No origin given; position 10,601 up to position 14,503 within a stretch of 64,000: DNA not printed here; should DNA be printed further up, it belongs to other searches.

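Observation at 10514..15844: Unusual cyclase architecture: two polytopic membrane blocks, a PAS domain and a single class III adenylyl-cyclase catalytic domain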

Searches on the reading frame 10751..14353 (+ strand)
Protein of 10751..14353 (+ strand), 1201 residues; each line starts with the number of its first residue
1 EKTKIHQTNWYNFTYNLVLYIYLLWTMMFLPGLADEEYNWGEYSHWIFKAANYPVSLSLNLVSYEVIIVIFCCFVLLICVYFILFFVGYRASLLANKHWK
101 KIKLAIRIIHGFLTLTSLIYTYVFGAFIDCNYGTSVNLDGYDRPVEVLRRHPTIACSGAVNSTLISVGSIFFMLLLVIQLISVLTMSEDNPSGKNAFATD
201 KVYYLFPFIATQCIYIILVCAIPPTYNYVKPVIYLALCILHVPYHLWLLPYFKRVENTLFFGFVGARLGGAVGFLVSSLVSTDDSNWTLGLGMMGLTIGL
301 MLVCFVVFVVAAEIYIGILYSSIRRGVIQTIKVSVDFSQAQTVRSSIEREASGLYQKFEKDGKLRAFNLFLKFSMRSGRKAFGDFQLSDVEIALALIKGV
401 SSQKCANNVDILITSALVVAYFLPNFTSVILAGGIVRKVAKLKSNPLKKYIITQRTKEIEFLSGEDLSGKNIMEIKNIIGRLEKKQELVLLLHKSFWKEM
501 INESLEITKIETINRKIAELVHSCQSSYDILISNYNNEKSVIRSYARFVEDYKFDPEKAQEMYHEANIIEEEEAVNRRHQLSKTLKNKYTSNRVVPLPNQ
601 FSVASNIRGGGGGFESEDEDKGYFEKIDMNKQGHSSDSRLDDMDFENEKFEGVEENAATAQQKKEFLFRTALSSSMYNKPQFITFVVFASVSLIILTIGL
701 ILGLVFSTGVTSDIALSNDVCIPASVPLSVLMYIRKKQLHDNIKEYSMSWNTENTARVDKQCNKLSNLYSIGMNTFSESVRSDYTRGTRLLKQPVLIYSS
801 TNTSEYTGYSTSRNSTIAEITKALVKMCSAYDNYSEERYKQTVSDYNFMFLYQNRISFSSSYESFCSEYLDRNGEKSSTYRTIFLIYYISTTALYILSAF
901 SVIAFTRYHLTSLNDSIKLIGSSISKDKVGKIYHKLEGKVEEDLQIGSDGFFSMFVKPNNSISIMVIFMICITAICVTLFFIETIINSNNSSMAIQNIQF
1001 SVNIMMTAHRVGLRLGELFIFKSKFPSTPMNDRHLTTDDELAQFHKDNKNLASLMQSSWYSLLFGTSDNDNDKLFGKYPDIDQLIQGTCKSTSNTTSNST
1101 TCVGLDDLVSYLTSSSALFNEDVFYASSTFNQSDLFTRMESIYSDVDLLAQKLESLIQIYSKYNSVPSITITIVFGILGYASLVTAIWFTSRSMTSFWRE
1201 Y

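Call 17: find_homologous_proteins(query=window:10751-14353:+, max_evalue=0.001)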
Query window:10751-14353:+ (1201 aa): 3 proteins with E <= 0.001 among 8000 candidates.
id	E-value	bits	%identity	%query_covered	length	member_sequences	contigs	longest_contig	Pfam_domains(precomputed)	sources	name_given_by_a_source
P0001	0.0e+0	2683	100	100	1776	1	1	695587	PF13426.14,PF00211.26,PF00989.32,PF25474.2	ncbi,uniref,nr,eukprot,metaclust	ncbi:predicted protein [Naegleria gruberi]|uniref:Predicted protein n=1 Tax=Naegleria gruberi TaxID=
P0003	0.0e+0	1762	64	100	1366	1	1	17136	PF25474.2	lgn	-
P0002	0.0e+0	1740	63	100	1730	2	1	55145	PF13426.14,PF00211.26,PF00989.32,PF25474.2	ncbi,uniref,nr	ncbi:hypothetical protein C9374_013727 [Naegleria lovaniensis]|uniref:Adenylate and Guanylate cyclas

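Call 32: search_protein_representatives(protein=window:10751-14350:+)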
Query: 1200 residues. Proteins with E-value up to 0.001 (for the whole library): 154; up to 1e-10: 101; up to 1e-30: 62. The best 150 are listed.
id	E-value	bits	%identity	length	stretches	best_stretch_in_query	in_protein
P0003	0.0e+00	1759.7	65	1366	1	2-1200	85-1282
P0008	7.1e-256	868.5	58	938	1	500-1200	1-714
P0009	5.4e-185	633.8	57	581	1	1-502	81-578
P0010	4.1e-168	577.9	32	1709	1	10-1185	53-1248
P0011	3.8e-143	495.2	30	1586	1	16-1199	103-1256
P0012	2.2e-131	456.3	29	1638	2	5-581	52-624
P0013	3.8e-114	399.2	28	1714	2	144-1188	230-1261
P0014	6.2e-112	391.9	30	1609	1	10-1184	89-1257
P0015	3.9e-111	389.2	29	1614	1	7-1182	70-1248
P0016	5.8e-109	382.0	29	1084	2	755-1199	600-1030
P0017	7.2e-109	381.7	29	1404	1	9-1198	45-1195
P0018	3.0e-104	366.4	28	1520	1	127-1179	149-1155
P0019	4.4e-102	359.2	38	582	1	2-494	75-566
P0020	4.3e-99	349.3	27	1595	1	62-1194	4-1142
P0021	6.5e-98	345.4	29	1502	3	9-513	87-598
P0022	1.1e-96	341.3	28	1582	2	17-599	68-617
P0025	1.2e-93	331.3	26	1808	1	9-1186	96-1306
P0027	4.0e-80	286.5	28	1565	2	17-944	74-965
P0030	1.7e-71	258.0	26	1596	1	39-1200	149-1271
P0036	1.5e-64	235.0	27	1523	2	20-600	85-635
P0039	1.0e-60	222.2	24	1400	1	40-1200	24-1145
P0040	3.0e-60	220.7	34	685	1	718-1200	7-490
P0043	4.2e-57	210.3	26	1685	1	40-1200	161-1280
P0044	2.1e-55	204.6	26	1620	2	387-1124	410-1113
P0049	1.9e-49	184.9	25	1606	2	617-1200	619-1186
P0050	2.4e-49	184.6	27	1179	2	642-1200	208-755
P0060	7.9e-37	143.1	24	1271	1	39-1023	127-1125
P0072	2.3e-24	101.9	25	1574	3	9-322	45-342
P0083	1.4e-18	82.7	23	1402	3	831-1198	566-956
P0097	7.4e-13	63.8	25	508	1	887-1200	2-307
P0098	8.6e-13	63.5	25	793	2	428-589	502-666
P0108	2.9e-10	55.2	24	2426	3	16-152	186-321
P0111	1.8e-09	52.5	24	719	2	409-708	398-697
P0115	8.0e-09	50.4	25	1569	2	16-316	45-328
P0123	9.8e-08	46.8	22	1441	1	169-1089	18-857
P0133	1.6e-06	42.7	30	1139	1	489-590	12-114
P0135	3.1e-06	41.8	28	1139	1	466-592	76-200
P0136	7.4e-06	40.6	25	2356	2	484-596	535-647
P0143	3.8e-05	38.2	25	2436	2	488-578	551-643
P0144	3.8e-05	38.2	25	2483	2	422-572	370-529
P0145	3.8e-05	38.2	33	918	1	464-577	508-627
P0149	1.2e-04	36.6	31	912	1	441-572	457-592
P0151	1.8e-04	36.0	22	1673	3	390-605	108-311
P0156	6.0e-04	34.3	29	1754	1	420-586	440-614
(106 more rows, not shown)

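Call 34: list_cluster_members(proteins=[P0010, P0011, P0013, P0025, P0043, P0072, P0108, P0136, P0133, P0156])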
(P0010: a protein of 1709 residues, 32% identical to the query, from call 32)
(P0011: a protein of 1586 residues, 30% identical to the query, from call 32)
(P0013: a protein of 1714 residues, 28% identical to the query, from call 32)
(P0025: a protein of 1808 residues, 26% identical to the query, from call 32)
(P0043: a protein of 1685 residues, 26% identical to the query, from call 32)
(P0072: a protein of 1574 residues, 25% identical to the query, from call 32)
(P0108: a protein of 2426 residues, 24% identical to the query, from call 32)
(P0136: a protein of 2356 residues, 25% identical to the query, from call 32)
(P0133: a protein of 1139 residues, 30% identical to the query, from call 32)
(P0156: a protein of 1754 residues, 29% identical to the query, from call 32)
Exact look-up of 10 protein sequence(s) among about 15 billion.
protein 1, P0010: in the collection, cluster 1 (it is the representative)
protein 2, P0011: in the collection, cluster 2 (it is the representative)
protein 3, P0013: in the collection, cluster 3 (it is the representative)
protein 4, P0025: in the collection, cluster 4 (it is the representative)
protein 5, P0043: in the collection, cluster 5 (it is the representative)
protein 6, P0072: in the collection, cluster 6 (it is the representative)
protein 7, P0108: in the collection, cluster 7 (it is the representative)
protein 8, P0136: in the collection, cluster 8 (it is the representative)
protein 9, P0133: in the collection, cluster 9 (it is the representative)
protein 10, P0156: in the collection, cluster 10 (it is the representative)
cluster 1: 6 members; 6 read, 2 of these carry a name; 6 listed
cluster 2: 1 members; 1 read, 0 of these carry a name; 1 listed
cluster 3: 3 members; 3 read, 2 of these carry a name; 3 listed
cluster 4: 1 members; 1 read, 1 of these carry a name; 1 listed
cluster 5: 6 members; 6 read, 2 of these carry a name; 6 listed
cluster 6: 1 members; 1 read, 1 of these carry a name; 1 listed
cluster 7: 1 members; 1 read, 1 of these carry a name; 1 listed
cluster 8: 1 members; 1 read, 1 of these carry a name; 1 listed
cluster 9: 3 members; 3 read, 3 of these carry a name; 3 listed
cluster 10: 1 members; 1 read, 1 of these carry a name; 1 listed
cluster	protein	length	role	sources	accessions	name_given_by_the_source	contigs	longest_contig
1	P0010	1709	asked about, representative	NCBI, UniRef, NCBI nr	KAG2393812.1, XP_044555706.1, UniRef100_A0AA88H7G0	hypothetical protein C9374_003576 [Naegleria lovaniensis] | Adenylate and Guanylate cyclase catalytic domain containing protein n=1 Tax=Naegleria ... | uncharacterized protein C9374_003576 [Naegleria lovaniensis]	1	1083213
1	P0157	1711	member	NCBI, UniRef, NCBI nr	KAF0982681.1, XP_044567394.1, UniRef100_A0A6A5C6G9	hypothetical protein FDP41_011611 [Naegleria fowleri] | Guanylate cyclase domain-containing protein n=1 Tax=Naegleria fowleri TaxID=5763 ... | uncharacterized protein FDP41_011611 [Naegleria fowleri]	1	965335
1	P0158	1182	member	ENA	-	-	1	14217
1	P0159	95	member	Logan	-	-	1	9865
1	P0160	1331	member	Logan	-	-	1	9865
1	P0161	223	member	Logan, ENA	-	-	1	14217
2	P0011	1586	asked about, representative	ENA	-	-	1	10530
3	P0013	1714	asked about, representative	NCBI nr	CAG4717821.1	unnamed protein product [Naegleria fowleri]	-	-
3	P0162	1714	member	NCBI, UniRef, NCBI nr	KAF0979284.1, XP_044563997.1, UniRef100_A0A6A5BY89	hypothetical protein FDP41_001627 [Naegleria fowleri] | Adenylate and Guanylate cyclase catalytic domain containing protein n=1 Tax=Naegleria ... | uncharacterized protein FDP41_001627 [Naegleria fowleri]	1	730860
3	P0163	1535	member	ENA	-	-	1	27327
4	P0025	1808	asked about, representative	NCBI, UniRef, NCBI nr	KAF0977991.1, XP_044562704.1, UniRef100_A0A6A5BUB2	hypothetical protein FDP41_003313 [Naegleria fowleri] | Guanylate cyclase domain-containing protein n=1 Tax=Naegleria fowleri TaxID=5763 ... | uncharacterized protein FDP41_003313 [Naegleria fowleri]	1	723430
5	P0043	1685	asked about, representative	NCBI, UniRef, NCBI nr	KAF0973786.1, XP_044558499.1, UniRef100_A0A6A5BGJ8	hypothetical protein FDP41_007173 [Naegleria fowleri] | Adenylate and Guanylate cyclase catalytic domain containing protein n=1 Tax=Naegleria ... | uncharacterized protein FDP41_007173 [Naegleria fowleri]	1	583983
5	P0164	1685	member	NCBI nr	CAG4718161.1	unnamed protein product [Naegleria fowleri]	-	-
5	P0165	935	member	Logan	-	-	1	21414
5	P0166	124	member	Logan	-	-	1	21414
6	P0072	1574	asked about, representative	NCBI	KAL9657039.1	hypothetical protein ABK040_014587 [Willaertia magna]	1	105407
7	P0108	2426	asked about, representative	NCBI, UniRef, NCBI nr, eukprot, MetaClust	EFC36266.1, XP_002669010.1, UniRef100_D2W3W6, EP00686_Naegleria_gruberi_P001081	predicted protein [Naegleria gruberi] | Predicted protein n=1 Tax=Naegleria gruberi TaxID=5762 RepID=D2W3W6_NAEGR | uncharacterized protein NAEGRDRAFT_60042 [Naegleria gruberi]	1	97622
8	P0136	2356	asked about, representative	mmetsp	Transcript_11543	Transcript_11543/g.30692 ORF Transcript_11543/g.30692 Transcript_11543/m.30692 ...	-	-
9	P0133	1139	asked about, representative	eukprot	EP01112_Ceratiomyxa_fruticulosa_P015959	TRINITY_DN4782_c0_g1_i3.p1 TRINITY_DN4782_c0_g1~~TRINITY_DN4782_c0_g1_i3.p1 ORF ...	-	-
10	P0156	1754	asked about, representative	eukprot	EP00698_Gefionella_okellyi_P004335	TRINITY_DN14010_c0_g1_i1.p1 TRINITY_DN14010_c0_g1~~TRINITY_DN14010_c0_g1_i1.p1 ORF ...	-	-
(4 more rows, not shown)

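Call 38: find_homologous_proteins(query=A1, max_evalue=0.001)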
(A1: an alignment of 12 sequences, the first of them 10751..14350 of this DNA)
Query A1 (12 sequences) (1200 aa, profile of the alignment): 3 proteins with E <= 0.001 among 8000 candidates.
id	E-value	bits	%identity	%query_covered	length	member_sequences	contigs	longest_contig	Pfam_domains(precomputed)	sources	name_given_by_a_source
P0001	0.0e+0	1503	100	100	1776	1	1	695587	PF13426.14,PF00211.26,PF00989.32,PF25474.2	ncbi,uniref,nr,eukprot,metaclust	ncbi:predicted protein [Naegleria gruberi]|uniref:Predicted protein n=1 Tax=Naegleria gruberi TaxID=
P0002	0.0e+0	1481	63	100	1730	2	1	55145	PF13426.14,PF00211.26,PF00989.32,PF25474.2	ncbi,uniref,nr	ncbi:hypothetical protein C9374_013727 [Naegleria lovaniensis]|uniref:Adenylate and Guanylate cyclas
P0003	0.0e+0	1427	64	100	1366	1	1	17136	PF25474.2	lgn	-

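Call 46: search_protein_families(library=pfam, proteins=[P0136, P0133, P0156, P0145, P0098, P0111, P0151], max_evalue=0.001)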
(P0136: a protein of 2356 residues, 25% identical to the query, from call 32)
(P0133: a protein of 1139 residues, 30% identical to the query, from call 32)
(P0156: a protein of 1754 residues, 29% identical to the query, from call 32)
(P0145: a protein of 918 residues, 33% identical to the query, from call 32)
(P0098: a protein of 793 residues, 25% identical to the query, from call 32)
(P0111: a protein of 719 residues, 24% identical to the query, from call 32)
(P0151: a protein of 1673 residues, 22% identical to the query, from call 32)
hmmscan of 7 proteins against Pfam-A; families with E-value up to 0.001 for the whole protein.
P0136 (2356 aa): 5 families
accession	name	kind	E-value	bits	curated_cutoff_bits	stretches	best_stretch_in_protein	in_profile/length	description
PF25474.1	TPR_TmcB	-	2.1e-25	89.5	27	1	506-626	4-124/125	TmcB, TPR repeats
PF13426.13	PAS_9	-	2.2e-14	54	27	1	670-752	3-82/103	PAS domain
PF00989.32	PAS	-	4.9e-10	39.8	22.6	1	668-710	11-53/113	PAS fold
PF08448.16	PAS_4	-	2.1e-08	34.8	23.1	0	669-710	6-47/110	PAS fold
PF13188.13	PAS_8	-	0.00034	20.9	21.8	0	671-707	14-47/65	PAS domain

P0133 (1139 aa): 1 family
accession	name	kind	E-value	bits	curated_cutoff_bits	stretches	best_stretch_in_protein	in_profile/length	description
PF25474.1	TPR_TmcB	-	1.1e-25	90.5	27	1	2-98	28-123/125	TmcB, TPR repeats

P0156 (1754 aa): 2 families
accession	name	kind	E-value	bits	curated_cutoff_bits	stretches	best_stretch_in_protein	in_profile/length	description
PF25474.1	TPR_TmcB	-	5.7e-30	104.2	27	1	491-604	11-124/125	TmcB, TPR repeats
PF00989.32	PAS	-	0.00024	21.5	22.6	0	1472-1518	7-53/113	PAS fold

P0145 (918 aa): 1 family
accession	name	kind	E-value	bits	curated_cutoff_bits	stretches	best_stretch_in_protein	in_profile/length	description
PF25474.1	TPR_TmcB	-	2.4e-21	76.4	27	1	506-625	11-124/125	TmcB, TPR repeats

P0098 (793 aa): 1 family
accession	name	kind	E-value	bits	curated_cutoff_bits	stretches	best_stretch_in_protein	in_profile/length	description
PF25474.1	TPR_TmcB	-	5.2e-11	43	27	1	551-652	23-123/125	TmcB, TPR repeats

P0111 (719 aa): 1 family
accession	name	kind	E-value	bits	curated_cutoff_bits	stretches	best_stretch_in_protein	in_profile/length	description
PF25474.1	TPR_TmcB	-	1.7e-15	57.5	27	1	467-559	32-124/125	TmcB, TPR repeats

P0151 (1673 aa): 2 families
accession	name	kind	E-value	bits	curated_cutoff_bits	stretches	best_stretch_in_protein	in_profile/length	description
PF00211.25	Guanylate_cyc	-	3e-39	134.9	21.9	1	1017-1148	3-134/183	Adenylate and Guanylate cyclase catalytic domain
PF13426.13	PAS_9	-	2.7e-12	47.3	27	1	876-977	2-102/103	PAS domain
